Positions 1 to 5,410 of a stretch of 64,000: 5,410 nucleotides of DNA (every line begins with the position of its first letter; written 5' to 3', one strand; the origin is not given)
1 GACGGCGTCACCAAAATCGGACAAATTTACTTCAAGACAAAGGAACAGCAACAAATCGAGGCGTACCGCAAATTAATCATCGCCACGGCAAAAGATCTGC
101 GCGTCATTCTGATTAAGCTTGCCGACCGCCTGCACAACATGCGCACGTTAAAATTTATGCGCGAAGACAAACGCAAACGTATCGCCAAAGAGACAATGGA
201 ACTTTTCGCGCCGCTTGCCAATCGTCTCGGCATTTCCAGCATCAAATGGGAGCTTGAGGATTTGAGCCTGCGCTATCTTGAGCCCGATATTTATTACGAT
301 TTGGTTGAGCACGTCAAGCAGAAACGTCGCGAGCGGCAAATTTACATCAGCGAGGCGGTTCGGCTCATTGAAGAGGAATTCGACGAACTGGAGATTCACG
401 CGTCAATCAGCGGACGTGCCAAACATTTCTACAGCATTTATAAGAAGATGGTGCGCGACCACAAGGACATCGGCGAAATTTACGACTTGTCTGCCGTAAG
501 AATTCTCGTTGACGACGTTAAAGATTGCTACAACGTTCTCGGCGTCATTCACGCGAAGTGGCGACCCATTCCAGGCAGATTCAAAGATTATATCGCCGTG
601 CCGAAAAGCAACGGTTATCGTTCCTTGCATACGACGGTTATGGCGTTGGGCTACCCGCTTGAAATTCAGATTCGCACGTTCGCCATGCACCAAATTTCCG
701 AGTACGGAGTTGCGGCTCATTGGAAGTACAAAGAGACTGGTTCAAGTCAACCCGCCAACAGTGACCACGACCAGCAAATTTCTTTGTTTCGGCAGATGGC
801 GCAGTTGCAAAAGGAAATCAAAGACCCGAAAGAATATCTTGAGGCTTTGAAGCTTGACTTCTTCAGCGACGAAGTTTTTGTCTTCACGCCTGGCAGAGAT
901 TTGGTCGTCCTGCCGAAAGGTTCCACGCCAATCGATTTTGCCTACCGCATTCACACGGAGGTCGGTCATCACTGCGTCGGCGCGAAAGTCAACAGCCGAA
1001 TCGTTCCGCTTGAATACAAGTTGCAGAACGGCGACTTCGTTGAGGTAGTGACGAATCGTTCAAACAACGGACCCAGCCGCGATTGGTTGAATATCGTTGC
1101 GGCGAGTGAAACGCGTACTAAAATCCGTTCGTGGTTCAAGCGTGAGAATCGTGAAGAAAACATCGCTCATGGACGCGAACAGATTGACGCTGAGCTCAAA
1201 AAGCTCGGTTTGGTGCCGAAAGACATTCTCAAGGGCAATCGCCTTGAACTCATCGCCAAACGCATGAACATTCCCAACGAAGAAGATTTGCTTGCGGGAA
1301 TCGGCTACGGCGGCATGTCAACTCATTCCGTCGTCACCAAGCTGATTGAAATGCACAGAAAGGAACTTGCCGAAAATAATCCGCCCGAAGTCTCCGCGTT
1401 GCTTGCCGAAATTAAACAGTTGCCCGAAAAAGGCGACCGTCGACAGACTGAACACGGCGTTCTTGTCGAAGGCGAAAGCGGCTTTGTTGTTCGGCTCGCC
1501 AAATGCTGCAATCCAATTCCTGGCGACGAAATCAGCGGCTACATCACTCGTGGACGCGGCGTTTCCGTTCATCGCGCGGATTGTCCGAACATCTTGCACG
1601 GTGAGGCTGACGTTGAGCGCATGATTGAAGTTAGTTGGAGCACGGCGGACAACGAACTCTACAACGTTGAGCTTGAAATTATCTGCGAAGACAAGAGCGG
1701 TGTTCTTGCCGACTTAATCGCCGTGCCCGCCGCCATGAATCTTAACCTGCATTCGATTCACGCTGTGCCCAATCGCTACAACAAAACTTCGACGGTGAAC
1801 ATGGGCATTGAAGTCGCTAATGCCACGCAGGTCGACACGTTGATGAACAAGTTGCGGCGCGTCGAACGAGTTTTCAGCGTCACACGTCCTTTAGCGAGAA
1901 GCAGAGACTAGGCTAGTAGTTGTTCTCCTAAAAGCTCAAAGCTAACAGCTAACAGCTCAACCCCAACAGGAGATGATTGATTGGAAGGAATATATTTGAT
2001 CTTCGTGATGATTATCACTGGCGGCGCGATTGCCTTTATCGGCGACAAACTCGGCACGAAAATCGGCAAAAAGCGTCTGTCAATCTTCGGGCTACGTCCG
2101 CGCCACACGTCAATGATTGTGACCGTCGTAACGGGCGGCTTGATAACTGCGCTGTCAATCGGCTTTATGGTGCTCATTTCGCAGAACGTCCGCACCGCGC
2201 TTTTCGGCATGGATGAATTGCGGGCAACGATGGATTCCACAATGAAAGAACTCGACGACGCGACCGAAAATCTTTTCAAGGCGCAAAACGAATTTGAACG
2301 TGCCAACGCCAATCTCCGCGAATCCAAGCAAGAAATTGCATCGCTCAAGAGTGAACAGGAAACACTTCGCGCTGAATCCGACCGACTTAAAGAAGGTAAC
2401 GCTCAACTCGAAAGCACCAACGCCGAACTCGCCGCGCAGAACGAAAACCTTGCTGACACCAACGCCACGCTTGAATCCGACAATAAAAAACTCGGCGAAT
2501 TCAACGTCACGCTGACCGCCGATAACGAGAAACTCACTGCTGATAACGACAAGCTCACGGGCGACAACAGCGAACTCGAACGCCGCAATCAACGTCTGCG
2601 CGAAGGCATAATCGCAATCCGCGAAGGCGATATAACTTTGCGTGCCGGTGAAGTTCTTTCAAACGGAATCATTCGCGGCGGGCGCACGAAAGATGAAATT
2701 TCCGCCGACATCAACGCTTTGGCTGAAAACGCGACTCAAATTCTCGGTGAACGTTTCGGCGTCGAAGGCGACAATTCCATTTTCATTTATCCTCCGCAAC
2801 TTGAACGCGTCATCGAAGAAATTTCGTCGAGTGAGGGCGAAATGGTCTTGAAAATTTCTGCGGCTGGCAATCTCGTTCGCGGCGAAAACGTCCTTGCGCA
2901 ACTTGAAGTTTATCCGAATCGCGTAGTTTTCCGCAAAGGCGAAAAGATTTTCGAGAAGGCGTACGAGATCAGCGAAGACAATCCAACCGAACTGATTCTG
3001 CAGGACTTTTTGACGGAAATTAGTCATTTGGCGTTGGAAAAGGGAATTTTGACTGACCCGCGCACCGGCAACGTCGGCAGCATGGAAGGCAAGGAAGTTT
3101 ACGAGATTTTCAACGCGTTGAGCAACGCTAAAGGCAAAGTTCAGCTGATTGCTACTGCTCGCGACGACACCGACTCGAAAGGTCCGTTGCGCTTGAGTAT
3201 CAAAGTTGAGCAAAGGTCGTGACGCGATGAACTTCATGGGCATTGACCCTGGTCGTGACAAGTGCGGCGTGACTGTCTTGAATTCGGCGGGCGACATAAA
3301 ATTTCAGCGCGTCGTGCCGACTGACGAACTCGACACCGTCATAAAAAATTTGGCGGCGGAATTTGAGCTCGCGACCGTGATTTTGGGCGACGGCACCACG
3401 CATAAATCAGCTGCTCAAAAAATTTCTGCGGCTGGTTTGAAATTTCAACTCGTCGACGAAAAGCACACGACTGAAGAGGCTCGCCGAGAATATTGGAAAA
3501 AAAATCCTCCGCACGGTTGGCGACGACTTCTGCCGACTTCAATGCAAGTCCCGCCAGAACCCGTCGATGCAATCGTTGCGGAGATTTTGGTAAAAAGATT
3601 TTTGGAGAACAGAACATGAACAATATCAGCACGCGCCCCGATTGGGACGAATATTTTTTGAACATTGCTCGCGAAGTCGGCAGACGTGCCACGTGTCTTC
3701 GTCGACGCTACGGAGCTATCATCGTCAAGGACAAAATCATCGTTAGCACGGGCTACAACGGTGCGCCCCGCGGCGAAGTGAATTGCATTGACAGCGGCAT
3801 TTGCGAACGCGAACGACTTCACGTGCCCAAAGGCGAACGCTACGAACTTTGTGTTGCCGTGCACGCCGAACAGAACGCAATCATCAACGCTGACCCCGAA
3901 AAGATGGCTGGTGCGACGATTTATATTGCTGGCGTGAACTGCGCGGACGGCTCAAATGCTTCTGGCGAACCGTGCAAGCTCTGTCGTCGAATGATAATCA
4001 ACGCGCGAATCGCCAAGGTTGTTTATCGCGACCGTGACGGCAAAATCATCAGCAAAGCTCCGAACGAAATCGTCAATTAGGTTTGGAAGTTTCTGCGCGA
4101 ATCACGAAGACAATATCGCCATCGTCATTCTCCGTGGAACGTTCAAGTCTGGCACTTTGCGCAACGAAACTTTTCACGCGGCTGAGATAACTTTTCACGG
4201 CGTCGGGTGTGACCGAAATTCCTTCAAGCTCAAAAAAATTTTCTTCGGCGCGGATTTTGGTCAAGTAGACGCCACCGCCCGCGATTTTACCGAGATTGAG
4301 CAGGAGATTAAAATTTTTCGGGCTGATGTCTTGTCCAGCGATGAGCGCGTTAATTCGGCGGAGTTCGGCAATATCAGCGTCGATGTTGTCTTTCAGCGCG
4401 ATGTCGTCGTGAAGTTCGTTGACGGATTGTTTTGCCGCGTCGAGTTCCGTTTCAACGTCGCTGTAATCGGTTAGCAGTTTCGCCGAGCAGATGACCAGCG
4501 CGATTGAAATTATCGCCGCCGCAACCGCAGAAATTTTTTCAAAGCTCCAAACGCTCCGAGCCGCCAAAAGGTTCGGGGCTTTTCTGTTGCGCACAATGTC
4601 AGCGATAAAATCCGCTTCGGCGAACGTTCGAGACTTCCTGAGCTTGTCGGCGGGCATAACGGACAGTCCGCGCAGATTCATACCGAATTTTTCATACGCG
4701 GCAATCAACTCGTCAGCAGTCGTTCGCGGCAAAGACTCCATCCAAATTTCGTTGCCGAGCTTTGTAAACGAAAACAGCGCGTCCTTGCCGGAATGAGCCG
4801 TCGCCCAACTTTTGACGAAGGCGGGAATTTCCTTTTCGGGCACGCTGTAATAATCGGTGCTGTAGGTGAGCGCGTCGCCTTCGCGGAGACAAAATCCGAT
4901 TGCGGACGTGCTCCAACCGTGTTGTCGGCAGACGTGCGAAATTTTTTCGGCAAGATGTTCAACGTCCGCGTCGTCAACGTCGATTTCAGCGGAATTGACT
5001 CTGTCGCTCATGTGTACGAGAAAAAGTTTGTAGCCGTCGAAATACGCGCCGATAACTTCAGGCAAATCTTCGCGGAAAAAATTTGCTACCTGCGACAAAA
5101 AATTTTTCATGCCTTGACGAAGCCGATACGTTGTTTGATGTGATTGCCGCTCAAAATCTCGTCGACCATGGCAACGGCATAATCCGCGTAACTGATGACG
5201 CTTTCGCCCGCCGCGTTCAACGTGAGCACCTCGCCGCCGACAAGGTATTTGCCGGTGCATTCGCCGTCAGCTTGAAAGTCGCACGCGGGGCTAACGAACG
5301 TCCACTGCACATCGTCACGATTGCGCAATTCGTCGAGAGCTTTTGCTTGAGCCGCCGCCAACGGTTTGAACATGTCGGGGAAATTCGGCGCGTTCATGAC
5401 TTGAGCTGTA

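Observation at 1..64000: Extreme over-representation of the octamer palindrome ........, HIP1- or uptake-sequence-like in density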

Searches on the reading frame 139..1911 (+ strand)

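Call 5: search_protein_families(library=pfam, proteins=[window:139-1911:+])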
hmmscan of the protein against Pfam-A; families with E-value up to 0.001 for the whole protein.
window:139-1911:+ (590 aa): 7 families
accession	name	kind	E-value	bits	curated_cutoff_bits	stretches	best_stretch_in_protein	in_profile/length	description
PF04607.23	RelA_SpoT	-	1e-42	145.4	27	1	92-201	1-112/113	Region found in RelA / SpoT proteins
PF02824.27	TGS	-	3.8e-21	75.3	22.2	1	246-305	1-60/60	TGS domain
PF13291.12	ACT_4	-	3.8e-18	66.4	27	1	505-583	2-80/80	ACT domain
PF19296.4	RelA_AH_RIS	-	2e-09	38.3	23.8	1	318-485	2-175/185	RelA/SpoT, AH and RIS domains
PF13328.12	HD_4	-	1.8e-06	28.2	27.2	1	1-32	124-155/156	HD domain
PF22629.2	ACT_AHAS_ss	-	2.9e-05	24.6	27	1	512-578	1-65/67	AHAS small subunit-like ACT domain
PF01842.31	ACT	-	6.4e-05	23.1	27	0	511-576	2-65/66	ACT domain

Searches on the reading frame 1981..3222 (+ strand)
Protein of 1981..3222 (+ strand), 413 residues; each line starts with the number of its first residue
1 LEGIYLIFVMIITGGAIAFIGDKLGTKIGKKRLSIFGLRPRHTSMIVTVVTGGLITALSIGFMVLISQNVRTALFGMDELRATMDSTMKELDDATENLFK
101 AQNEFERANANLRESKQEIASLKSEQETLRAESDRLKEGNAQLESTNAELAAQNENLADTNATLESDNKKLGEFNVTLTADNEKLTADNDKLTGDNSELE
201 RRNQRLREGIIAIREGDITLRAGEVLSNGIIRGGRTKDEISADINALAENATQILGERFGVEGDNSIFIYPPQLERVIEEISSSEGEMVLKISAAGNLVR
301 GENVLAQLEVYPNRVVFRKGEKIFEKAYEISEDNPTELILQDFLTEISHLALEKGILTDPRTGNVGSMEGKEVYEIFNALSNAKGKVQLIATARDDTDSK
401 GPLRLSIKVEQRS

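Call 31: search_protein_families(library=pfam, proteins=[window:1981-3222:+], max_evalue=0.0001)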
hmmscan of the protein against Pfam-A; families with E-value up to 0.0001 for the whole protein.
window:1981-3222:+ (413 aa): 2 families
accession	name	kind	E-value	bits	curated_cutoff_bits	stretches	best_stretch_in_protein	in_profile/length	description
PF11283.13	DUF3084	-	2.2e-29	101.7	25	1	3-78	1-76/77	Protein of unknown function (DUF3084)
PF14662.11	KASH_CCD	-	2.8e-05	24.6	43.3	0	125-251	61-188/191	Coiled-coil region of CCDC155 or KASH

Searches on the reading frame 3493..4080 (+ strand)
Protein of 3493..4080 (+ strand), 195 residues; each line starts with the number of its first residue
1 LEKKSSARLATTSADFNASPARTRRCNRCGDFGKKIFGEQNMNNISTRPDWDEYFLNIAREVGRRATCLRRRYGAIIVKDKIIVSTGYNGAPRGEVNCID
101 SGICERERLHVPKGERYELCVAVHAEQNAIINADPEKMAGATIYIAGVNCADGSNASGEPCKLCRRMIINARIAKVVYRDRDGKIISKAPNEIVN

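Call 31: search_protein_families(library=pfam, proteins=[window:3493-4080:+], max_evalue=0.0001)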
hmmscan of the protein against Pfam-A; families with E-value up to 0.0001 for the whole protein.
window:3493-4080:+ (195 aa): 2 families
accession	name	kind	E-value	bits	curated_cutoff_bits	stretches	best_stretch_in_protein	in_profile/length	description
PF00383.29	dCMP_cyt_deam_1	-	2.7e-19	69.4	25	1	50-178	2-100/102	Cytidine and deoxycytidylate deaminase zinc-binding region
PF14437.12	MafB19-deam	-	3.1e-11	43.8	27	1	50-182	2-103/142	MafB19-like deaminase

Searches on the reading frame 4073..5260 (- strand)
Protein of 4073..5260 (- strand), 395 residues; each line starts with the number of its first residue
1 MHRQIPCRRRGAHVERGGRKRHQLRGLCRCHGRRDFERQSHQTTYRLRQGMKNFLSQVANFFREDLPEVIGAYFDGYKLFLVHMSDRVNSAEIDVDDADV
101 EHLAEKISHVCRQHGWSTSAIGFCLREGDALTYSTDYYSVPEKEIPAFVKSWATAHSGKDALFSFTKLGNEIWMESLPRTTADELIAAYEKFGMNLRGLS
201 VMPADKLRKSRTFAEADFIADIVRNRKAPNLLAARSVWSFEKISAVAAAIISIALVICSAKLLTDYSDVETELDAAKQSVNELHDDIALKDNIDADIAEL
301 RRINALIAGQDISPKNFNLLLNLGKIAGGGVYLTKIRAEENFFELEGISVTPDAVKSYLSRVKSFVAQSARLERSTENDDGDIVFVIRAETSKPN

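Call 31: search_protein_families(library=pfam, proteins=[window:4073-5260:-], max_evalue=0.0001)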
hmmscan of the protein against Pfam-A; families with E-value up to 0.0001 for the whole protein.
window:4073-5260:- (395 aa): 0 families

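Call 41: search_protein_families(library=pfam, proteins=[window:4073-5260:-], max_evalue=0.001)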
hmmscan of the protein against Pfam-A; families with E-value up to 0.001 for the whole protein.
window:4073-5260:- (395 aa): 0 families
